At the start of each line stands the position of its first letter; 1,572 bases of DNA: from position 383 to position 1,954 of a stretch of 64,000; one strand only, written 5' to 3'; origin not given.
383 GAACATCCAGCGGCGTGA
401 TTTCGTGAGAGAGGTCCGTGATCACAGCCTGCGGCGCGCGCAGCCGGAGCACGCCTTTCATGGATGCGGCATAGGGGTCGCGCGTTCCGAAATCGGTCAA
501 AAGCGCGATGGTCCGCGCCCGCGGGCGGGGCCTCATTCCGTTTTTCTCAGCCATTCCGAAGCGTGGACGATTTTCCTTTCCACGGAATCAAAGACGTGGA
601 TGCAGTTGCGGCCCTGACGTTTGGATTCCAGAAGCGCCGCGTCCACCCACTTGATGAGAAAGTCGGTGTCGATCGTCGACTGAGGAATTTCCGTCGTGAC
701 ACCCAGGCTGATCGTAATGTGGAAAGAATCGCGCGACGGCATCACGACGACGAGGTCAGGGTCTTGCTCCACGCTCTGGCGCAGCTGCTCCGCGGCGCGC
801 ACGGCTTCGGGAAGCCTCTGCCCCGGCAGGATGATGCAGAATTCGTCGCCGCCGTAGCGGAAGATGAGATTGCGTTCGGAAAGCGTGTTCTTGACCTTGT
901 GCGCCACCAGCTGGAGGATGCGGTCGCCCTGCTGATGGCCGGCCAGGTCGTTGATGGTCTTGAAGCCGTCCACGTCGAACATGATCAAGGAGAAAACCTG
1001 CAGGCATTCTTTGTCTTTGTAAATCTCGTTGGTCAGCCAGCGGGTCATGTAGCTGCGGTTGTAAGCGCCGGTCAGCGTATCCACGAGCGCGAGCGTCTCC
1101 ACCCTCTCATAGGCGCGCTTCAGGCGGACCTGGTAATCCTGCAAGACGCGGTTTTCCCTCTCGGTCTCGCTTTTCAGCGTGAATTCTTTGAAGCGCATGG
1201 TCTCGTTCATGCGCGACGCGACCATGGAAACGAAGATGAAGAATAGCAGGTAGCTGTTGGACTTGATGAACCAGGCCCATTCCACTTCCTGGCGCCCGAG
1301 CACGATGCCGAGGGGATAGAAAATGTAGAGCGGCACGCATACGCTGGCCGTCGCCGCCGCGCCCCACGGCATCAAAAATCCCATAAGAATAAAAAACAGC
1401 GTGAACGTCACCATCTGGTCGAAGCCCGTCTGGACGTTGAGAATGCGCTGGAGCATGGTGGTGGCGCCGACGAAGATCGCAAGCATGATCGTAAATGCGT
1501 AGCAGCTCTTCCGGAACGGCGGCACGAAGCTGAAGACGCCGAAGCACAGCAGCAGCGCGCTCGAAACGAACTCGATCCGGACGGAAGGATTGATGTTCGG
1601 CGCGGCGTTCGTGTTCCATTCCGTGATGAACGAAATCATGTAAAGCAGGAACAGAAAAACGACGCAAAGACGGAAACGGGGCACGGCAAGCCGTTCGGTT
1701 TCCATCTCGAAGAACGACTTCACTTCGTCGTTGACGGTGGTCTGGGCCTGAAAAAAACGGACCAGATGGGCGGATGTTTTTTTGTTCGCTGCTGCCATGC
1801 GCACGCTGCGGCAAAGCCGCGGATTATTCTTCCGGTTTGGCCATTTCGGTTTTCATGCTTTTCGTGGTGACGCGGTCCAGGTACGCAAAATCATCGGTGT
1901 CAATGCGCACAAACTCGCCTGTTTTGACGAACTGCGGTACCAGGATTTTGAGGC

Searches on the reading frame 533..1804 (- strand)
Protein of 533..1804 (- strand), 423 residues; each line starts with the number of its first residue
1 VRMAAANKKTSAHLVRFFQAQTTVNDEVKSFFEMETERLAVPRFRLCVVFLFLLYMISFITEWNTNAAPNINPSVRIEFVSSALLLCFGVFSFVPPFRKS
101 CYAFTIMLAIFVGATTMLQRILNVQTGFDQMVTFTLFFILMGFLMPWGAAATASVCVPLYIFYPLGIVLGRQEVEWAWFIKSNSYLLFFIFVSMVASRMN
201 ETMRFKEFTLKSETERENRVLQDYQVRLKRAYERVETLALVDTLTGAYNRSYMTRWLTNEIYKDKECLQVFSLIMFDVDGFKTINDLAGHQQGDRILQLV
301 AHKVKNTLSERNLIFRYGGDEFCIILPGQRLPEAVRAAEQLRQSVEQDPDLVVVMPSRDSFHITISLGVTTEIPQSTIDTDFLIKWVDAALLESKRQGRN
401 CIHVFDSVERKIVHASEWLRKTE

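Call 51: search_protein_families(library=pfam, proteins=[window:533-1804:-], max_evalue=0.0001)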
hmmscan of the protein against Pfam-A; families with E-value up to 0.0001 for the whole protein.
window:533-1804:- (423 aa): 1 family
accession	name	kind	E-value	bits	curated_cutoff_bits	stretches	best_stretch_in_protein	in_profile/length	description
PF00990.26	GGDEF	-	2.2e-37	128.8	23.8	1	239-400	1-160/161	Diguanylate cyclase, GGDEF domain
